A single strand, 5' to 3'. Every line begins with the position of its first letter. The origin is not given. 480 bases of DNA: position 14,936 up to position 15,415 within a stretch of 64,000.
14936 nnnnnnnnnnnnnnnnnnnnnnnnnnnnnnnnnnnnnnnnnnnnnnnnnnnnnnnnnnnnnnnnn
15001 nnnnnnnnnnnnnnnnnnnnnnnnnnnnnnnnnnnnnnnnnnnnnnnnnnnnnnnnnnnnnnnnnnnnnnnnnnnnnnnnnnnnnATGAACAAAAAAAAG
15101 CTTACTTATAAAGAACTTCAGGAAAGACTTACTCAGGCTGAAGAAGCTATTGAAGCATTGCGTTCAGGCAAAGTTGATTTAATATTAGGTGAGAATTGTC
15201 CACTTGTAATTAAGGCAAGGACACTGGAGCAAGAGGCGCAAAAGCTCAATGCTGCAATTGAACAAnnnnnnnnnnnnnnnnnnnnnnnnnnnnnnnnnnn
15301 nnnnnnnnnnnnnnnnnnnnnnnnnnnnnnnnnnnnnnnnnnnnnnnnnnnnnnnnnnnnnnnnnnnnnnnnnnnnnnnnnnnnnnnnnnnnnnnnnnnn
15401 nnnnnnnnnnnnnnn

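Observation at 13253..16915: kaiC-kaiB translationally coupled to a PAS / degenerate-GGDEF / intact-EAL protein: candidate Kai timer with a c-di-GMP output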

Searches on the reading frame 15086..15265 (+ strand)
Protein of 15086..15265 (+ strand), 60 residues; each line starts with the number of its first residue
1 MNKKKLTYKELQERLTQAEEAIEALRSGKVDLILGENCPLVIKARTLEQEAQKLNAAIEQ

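Call 31: find_homologous_proteins(query=A2, max_evalue=0.001)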
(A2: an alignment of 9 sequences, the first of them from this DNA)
Query A2 (9 sequences) (60 aa, profile of the alignment): 3 proteins with E <= 0.001 among 2011 candidates.
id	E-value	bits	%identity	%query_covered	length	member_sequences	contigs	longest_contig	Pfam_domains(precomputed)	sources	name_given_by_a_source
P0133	4.9e-21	92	51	82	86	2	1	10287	-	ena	-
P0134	1.1e-9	56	36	57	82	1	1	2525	-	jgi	jgi:hypothetical protein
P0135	2.2e-5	42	43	85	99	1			-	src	-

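Call 35: find_related_loci(query=A3, collection=genome_contigs, flank=5000)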
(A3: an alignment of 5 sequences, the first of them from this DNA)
Query A3 (60 aa) in genome_contigs; peptide patterns used: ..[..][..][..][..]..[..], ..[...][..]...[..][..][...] (x = any residue, [..] = any of these).
599 stretches matched a pattern (row limit reached: there are more); 10 encode a relative of the query (tblastn E <= 1e-3); 10 distinct loci.
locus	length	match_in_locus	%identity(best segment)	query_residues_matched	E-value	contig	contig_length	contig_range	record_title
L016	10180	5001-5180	82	1-60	3e-30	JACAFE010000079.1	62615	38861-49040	MAG: Nitrospirae bacterium isolate L.E.N.5_1 k119_204988, whole genome shotgun sequence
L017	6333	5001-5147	55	1-49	1e-15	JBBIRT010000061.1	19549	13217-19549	MAG: Deltaproteobacteria bacterium isolate SLS170214_bin_356 NODE_3087_length_19549_cov_4.475121, whole genome shotgun s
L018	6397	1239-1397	43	1-53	7e-12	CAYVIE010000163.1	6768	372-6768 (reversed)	MAG TPA_asm: uncultured Desulfobacteraceae bacterium isolate SRP338002_co1_100 genome assembly, contig: NODE_10436_lengt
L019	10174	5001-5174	43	1-58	2e-11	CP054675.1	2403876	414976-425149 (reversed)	MAG: Candidatus Tepidiaquacella proteinivora isolate Ch128a chromosome, complete genome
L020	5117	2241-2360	48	4-43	4e-9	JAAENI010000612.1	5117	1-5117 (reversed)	MAG: Hyphomicrobiales bacterium isolate Bse_28 BseG_CONTIG2678929, whole genome shotgun sequence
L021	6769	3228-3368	43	3-49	4e-8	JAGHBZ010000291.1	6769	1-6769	MAG: Candidatus Sumerlaeota bacterium isolate AUK269 PB_MBMC_223_c_000000000157, whole genome shotgun sequence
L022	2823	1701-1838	48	4-53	6e-8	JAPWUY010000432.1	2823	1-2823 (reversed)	MAG: Thermodesulfobacteriota bacterium isolate RSWS15 scaffold_8887_c1, whole genome shotgun sequence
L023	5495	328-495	36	1-56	1e-7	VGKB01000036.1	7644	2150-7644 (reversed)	MAG: Candidatus Moraniibacteriota bacterium isolate K_DeepCast_150m_m2_305 K_DeepCast_150m_m2_305_Ga0194126_10020261, wh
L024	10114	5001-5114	47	10-47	3e-6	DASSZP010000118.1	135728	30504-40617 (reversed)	MAG TPA_asm: Solirubrobacteraceae bacterium isolate SMAG_U712 k141_1054600, whole genome shotgun sequence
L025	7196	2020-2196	37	1-59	1e-5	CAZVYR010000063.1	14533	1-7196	MAG TPA_asm: uncultured Leptospirales bacterium isolate binchicken_co129_857 genome assembly, contig: NODE_12546_length_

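Call 37: search_protein_families(library=pfam, proteins=[L017:5001-6332:+, L018:1233-2939:+, L019:5001-6449:+, L020:2235-2723:+, L020:2880-5117:+, L022:1641-2822:+, L023:304-1689:+, L024:4908-6884:+, L025:1990-3939:+, L024:4528-4896:+], max_evalue=0.001)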
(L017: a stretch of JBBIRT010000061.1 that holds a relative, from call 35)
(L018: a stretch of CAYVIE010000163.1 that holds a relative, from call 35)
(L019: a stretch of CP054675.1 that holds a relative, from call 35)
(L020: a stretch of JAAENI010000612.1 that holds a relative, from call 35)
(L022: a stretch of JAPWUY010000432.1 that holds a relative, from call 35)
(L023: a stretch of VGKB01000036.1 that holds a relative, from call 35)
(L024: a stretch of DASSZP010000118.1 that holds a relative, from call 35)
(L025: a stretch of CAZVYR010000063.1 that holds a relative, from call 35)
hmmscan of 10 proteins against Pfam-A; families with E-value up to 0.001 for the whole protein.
L017:5001-6332:+ (444 aa): 5 families
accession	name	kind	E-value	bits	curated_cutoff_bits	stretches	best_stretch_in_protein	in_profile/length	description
PF08447.18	PAS_3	-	9.7e-39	132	25.6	3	77-160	1-83/89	PAS fold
PF13426.13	PAS_9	-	2.1e-27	95.8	27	2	68-170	3-103/103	PAS domain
PF08448.16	PAS_4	-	6.6e-27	94.4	23.1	2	326-434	3-109/110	PAS fold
PF00989.32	PAS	-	2.4e-20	73.1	22.6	2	318-430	1-113/113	PAS fold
PF13188.13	PAS_8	-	3.8e-07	30.2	21.8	1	56-96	1-43/65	PAS domain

L018:1233-2939:+ (568 aa): 8 families
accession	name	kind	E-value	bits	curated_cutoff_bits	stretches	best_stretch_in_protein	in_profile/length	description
PF02518.31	HATPase_c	-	4.8e-21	75.7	26.4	1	297-416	2-109/111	Histidine kinase-, DNA gyrase B-, and HSP90-like ATPase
PF00072.30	Response_reg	-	1.2e-16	61.2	30.2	1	441-552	1-110/111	Response regulator receiver domain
PF13426.13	PAS_9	-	7.3e-16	58.8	27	1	69-166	2-103/103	PAS domain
PF08448.16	PAS_4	-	5.4e-13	49.6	23.1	1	64-169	1-110/110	PAS fold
PF00989.32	PAS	-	6.9e-09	36.1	22.6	1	59-164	2-113/113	PAS fold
PF00512.31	HisKA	-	1.9e-08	34.6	26.9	1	191-251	3-62/66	His Kinase A (phospho-acceptor) domain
PF13188.13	PAS_8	-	2.2e-05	24.6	21.8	1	59-95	2-40/65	PAS domain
PF13596.12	PAS_10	-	0.00014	22.9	22.1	1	62-165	3-106/106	PAS domain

L019:5001-6449:+ (482 aa): 7 families
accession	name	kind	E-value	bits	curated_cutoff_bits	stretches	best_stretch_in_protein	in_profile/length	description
PF13426.13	PAS_9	-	3.3e-25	88.8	27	2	74-170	2-102/103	PAS domain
PF08447.18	PAS_3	-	4.8e-22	78.5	25.6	2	338-412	5-81/89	PAS fold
PF08448.16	PAS_4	-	1.4e-14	54.7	23.1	1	70-173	2-109/110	PAS fold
PF00989.32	PAS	-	5e-14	52.7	22.6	2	64-169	2-113/113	PAS fold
PF13596.12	PAS_10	-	1.8e-06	29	22.1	1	130-169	66-105/106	PAS domain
PF24820.1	Diguanyl_cycl_sensor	-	0.0002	21.7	28.1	1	194-286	6-102/109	Diguanylate cyclase-like sensor domain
PF13188.13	PAS_8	-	0.00038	20.7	21.8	0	185-226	2-44/65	PAS domain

L020:2235-2723:+ (162 aa): 0 families

L020:2880-5117:+ (746 aa): 9 families
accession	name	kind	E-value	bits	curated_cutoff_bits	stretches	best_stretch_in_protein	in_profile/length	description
PF11845.13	Tll0287-like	-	6.5e-24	85.4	24.1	1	42-204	2-143/144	Tll0287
PF08448.16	PAS_4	-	2.7e-20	73.1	23.1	2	264-370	4-109/110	PAS fold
PF00512.31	HisKA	-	2.7e-20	72.6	26.9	1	569-634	1-65/66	His Kinase A (phospho-acceptor) domain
PF00989.32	PAS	-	1e-11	45.3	22.6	1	442-538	2-99/113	PAS fold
PF13426.13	PAS_9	-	3e-11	44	27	1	452-548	2-103/103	PAS domain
PF02518.31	HATPase_c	-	5.3e-09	37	26.4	1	683-746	2-61/111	Histidine kinase-, DNA gyrase B-, and HSP90-like ATPase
PF13596.12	PAS_10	-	5.8e-09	37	22.1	1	268-367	12-106/106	PAS domain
PF13188.13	PAS_8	-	6.3e-05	23.2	21.8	0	441-494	1-55/65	PAS domain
PF12860.13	PAS_7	-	9e-05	23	27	0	451-500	5-55/115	PAS fold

L022:1641-2822:+ (394 aa): 5 families
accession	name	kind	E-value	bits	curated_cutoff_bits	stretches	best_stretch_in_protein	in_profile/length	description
PF08447.18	PAS_3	-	1.2e-27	96.4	25.6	2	102-179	4-83/89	PAS fold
PF08448.16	PAS_4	-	3.6e-22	79.1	23.1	2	213-320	4-109/110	PAS fold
PF13426.13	PAS_9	-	1.1e-18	67.9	27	2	217-318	4-103/103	PAS domain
PF00989.32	PAS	-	1e-17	64.6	22.6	1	205-315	2-112/113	PAS fold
PF13188.13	PAS_8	-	8.4e-11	41.8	21.8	1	207-251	4-48/65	PAS domain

L023:304-1689:+ (461 aa): 5 families
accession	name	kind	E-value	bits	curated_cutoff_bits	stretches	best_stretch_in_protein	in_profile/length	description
PF08448.16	PAS_4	-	1.7e-22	80.2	23.1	2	206-309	8-109/110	PAS fold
PF13426.13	PAS_9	-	6e-21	75.1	27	2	82-179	2-103/103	PAS domain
PF00989.32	PAS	-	2.5e-14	53.7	22.6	2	208-300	16-108/113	PAS fold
PF13188.13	PAS_8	-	3.2e-05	24.1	21.8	0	207-246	16-55/65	PAS domain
PF12860.13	PAS_7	-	7.2e-05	23.4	27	0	77-120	1-45/115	PAS fold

L024:4908-6884:+ (658 aa): 4 families
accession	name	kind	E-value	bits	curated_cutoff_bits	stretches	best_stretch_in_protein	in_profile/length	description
PF00563.25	EAL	-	9.5e-68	228.5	31.3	1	397-625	2-236/236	EAL domain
PF00990.26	GGDEF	-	3.2e-41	141.2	23.8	1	214-373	1-159/161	Diguanylate cyclase, GGDEF domain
PF00989.32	PAS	-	8.2e-09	35.9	22.6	1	76-170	3-102/113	PAS fold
PF08448.16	PAS_4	-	1.6e-06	28.7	23.1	1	80-182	1-108/110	PAS fold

L025:1990-3939:+ (649 aa): 8 families
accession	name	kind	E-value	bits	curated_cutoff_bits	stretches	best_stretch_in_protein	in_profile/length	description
PF00072.30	Response_reg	-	3.5e-24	85.5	30.2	1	530-641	1-110/111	Response regulator receiver domain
PF02518.31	HATPase_c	-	4.4e-14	53.3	26.4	1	403-496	5-110/111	Histidine kinase-, DNA gyrase B-, and HSP90-like ATPase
PF08448.16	PAS_4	-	6.6e-14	52.5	23.1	1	49-154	5-109/110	PAS fold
PF13426.13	PAS_9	-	2.1e-06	28.4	27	1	52-152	3-103/103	PAS domain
PF07730.19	HisKA_3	-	4.5e-05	24.4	24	1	296-361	1-68/68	Histidine kinase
PF00989.32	PAS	-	0.00013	22.4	22.6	1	40-87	2-49/113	PAS fold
PF13581.12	HATPase_c_2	-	0.00036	21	27.4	1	407-491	35-125/127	Histidine kinase-like ATPase domain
PF13188.13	PAS_8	-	0.00067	19.9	21.8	0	40-87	2-50/65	PAS domain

L024:4528-4896:+ (122 aa): 1 family
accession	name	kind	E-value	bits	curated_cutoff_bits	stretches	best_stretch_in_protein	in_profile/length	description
PF07689.18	KaiB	-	4.6e-21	74.8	27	1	29-108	2-81/82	KaiB domain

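Call 63: search_protein_representatives(alignment_id=A6)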
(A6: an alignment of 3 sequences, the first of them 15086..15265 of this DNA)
Query: 3 sequences, 72 profile positions. Proteins with E-value up to 0.001 (for the whole library): 480; up to 1e-10: 40; up to 1e-30: 1. The best 150 are listed.
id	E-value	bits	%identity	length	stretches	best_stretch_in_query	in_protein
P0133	4.1e-31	123.0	-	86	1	1-72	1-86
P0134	1.7e-27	111.4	-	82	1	1-72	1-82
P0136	2.2e-25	104.6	-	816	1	1-72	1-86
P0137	1.8e-24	101.7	-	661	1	1-72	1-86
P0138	1.3e-23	98.9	-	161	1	1-72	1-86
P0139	1.6e-22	95.4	-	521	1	1-72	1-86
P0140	6.6e-21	90.3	-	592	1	1-56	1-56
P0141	4.5e-19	84.4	-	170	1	1-60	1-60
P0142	2.7e-15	72.3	-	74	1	1-60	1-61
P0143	2.7e-15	72.3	-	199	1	1-59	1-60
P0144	1.1e-14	70.4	-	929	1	1-60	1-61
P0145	1.9e-14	69.6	-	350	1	1-54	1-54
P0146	3.2e-13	65.6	-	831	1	1-56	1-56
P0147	7.6e-13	64.4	-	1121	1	2-60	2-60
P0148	8.5e-13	64.3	-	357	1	1-60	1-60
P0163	3.3e-11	59.2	-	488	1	1-55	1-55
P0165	3.9e-11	59.0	-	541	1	2-54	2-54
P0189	5.4e-10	55.3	-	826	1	1-57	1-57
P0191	7.1e-10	54.9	-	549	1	1-60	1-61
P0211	4.0e-09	52.5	-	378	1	1-60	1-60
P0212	4.2e-09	52.4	-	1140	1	1-58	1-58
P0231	1.3e-08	50.9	-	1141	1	5-53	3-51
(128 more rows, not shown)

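Call 65: search_protein_families(library=pfam, proteins=[P0137, P0140, P0147, P0163, P0165, P0189, P0191, P0212, P0231, P0211], max_evalue=0.00001)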
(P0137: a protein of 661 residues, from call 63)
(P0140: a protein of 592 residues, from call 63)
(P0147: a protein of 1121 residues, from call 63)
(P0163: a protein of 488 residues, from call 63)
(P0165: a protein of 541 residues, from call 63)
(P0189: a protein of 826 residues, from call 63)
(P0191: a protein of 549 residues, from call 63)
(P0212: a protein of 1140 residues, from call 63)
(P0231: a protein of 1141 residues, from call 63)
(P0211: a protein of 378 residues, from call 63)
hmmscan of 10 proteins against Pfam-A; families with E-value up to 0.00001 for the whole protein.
P0137 (661 aa): 5 families
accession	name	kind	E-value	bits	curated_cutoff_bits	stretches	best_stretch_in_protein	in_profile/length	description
PF08447.18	PAS_3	-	2.4e-61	204.4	25.6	3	86-173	2-88/89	PAS fold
PF13426.13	PAS_9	-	1.5e-44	150.9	27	3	204-306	3-103/103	PAS domain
PF00989.32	PAS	-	9e-35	119.5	22.6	1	441-549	2-113/113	PAS fold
PF13188.13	PAS_8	-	1.8e-30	104.2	21.8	2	440-498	1-59/65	PAS domain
PF08448.16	PAS_4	-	1.1e-22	80.8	23.1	0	460-552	16-108/110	PAS fold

P0140 (592 aa): 6 families
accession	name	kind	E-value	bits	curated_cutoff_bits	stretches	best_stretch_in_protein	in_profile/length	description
PF13426.13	PAS_9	-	1.3e-41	141.5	27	3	198-298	3-103/103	PAS domain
PF00989.32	PAS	-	4.3e-37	127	22.6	2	311-421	1-113/113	PAS fold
PF08447.18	PAS_3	-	2e-30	105.3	25.6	3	80-158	2-78/89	PAS fold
PF13188.13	PAS_8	-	3.9e-22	77.8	21.8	1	311-365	1-55/65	PAS domain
PF08448.16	PAS_4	-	4.7e-19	69.1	23.1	1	191-300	1-109/110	PAS fold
PF00512.31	HisKA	-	1.4e-08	35.1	26.9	1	448-510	3-64/66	His Kinase A (phospho-acceptor) domain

P0147 (1121 aa): 10 families
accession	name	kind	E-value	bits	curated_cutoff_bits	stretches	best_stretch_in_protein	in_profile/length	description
PF00989.32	PAS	-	2.7e-61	205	22.6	5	185-291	6-113/113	PAS fold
PF08448.16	PAS_4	-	1.4e-59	199.6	23.1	3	803-914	1-109/110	PAS fold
PF08447.18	PAS_3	-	7.3e-59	196.5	25.6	4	966-1052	2-89/89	PAS fold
PF13426.13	PAS_9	-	1.3e-56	189.7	27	3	191-293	2-103/103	PAS domain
PF13188.13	PAS_8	-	1.6e-29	101.2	21.8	1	64-113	2-51/65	PAS domain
PF13185.12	GAF_2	-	1.2e-17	64.8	28.6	1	636-784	2-136/136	GAF domain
PF01590.32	GAF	-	5.2e-12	46.9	22.4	1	637-783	1-133/133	GAF domain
PF12860.13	PAS_7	-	7e-11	42.7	27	0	332-422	20-115/115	PAS fold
PF13492.12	GAF_3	-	2.6e-07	31.6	27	0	732-785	74-129/129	GAF domain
PF13596.12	PAS_10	-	1.8e-06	28.9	22.1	0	75-170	11-106/106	PAS domain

P0163 (488 aa): 6 families
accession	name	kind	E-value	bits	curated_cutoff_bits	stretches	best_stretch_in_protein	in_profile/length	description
PF08447.18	PAS_3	-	1.1e-33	115.8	25.6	2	331-414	4-88/89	PAS fold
PF13426.13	PAS_9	-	2.5e-33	114.9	27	3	68-164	3-103/103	PAS domain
PF08448.16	PAS_4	-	1.7e-26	93.1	23.1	1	65-167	4-110/110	PAS fold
PF00989.32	PAS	-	7e-22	78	22.6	1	58-162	3-113/113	PAS fold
PF13188.13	PAS_8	-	2.9e-14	52.8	21.8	0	58-111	3-53/65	PAS domain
PF12860.13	PAS_7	-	7.8e-09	36.1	27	0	65-169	4-114/115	PAS fold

P0165 (541 aa): 4 families
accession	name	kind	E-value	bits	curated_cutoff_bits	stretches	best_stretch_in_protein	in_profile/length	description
PF00989.32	PAS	-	3.2e-24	85.6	22.6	2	57-162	2-113/113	PAS fold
PF13426.13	PAS_9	-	8.9e-24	84.2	27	2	364-468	2-103/103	PAS domain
PF08448.16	PAS_4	-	2.4e-23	82.9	23.1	2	62-167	1-110/110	PAS fold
PF13188.13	PAS_8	-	1.5e-18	66.4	21.8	2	58-99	3-44/65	PAS domain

P0189 (826 aa): 7 families
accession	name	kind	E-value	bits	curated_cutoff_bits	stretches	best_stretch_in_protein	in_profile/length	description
PF13185.12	GAF_2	-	1.3e-59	200.7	28.6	3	195-333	4-136/136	GAF domain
PF01590.32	GAF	-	2.9e-46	157.7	22.4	3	197-331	4-132/133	GAF domain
PF13492.12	GAF_3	-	1.1e-30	107.2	27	3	377-500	14-129/129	GAF domain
PF13426.13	PAS_9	-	2.1e-11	44.4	27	1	74-170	2-102/103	PAS domain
PF08448.16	PAS_4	-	7e-11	42.8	23.1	1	69-174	1-110/110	PAS fold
PF00989.32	PAS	-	5.9e-10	39.6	22.6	1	64-169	2-113/113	PAS fold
PF13188.13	PAS_8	-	8.1e-07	29.2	21.8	1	65-103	3-41/65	PAS domain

P0191 (549 aa): 6 families
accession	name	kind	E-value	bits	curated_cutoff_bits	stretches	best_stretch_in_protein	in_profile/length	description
PF13426.13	PAS_9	-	1.3e-21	77.2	27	2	204-295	9-103/103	PAS domain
PF01590.32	GAF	-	1.6e-16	61.5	22.4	1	332-470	3-131/133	GAF domain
PF00989.32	PAS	-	3.2e-16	59.8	22.6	1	66-170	3-113/113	PAS fold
PF13188.13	PAS_8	-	7.8e-14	51.4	21.8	1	67-112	4-49/65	PAS domain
PF08448.16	PAS_4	-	2.4e-12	47.5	23.1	1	70-174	1-109/110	PAS fold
PF08447.18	PAS_3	-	1.6e-09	38.3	25.6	1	210-282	3-77/89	PAS fold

P0212 (1140 aa): 13 families
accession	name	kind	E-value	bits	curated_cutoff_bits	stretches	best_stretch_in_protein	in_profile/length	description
PF13185.12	GAF_2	-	7.5e-64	214.4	28.6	3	327-464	3-135/136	GAF domain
PF01590.32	GAF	-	1.8e-59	200.5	22.4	3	327-464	1-133/133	GAF domain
PF08448.16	PAS_4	-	1.4e-44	151.3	23.1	3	62-175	1-110/110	PAS fold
PF13426.13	PAS_9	-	5e-42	142.8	27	3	195-297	1-103/103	PAS domain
PF00989.32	PAS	-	4.5e-41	139.9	22.6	3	187-295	3-113/113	PAS fold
PF13492.12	GAF_3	-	2.4e-40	138.3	27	3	620-755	2-129/129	GAF domain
PF08447.18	PAS_3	-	1.2e-20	74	25.6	1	208-279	2-74/89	PAS fold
PF13188.13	PAS_8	-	3.9e-17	61.9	21.8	1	186-242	2-55/65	PAS domain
PF07568.18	HisKA_2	-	6.2e-13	49.1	22.3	1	941-1013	1-71/76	Histidine kinase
PF07536.20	HWE_HK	-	1.7e-09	38.7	22.8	1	941-1012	1-67/83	HWE histidine kinase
PF12860.13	PAS_7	-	5.6e-08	33.4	27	0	484-594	1-114/115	PAS fold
PF02518.31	HATPase_c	-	7.2e-08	33.3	26.4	1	1041-1136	4-107/111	Histidine kinase-, DNA gyrase B-, and HSP90-like ATPase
PF13581.12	HATPase_c_2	-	1.6e-06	28.6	27.4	1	1033-1096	22-82/127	Histidine kinase-like ATPase domain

P0231 (1141 aa): 9 families
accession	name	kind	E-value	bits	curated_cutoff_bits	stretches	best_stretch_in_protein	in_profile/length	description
PF08447.18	PAS_3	-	1.9e-56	188.8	25.6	4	906-995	2-89/89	PAS fold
PF00989.32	PAS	-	5.1e-52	175.1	22.6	3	634-743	3-113/113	PAS fold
PF08448.16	PAS_4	-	3e-49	166.3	23.1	3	639-747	2-109/110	PAS fold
PF13426.13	PAS_9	-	3.2e-44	149.8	27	3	769-870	2-103/103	PAS domain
PF13188.13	PAS_8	-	2.1e-32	110.4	21.8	2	759-810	2-50/65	PAS domain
PF12860.13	PAS_7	-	2.1e-11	44.4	27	0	501-531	5-35/115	PAS fold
PF13185.12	GAF_2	-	1.3e-07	32.4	28.6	1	70-210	2-136/136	GAF domain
PF13596.12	PAS_10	-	5.7e-07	30.6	22.1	0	645-744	12-106/106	PAS domain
PF14598.12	PAS_11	-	8.6e-07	29.3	25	0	278-324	39-85/109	PAS domain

P0211 (378 aa): 5 families
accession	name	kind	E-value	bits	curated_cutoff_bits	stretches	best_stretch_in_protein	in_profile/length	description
PF13487.12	HD_5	-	3.1e-37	128.4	27.2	1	196-361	2-170/170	HD domain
PF01966.28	HD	-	8.6e-18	65.2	22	1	209-330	2-116/116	HD domain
PF08448.16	PAS_4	-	4.4e-10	40.2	23.1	1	69-171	1-107/110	PAS fold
PF13426.13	PAS_9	-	6.7e-09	36.4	27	1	74-171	2-103/103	PAS domain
PF00989.32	PAS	-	5.5e-07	30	22.6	1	69-169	7-113/113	PAS fold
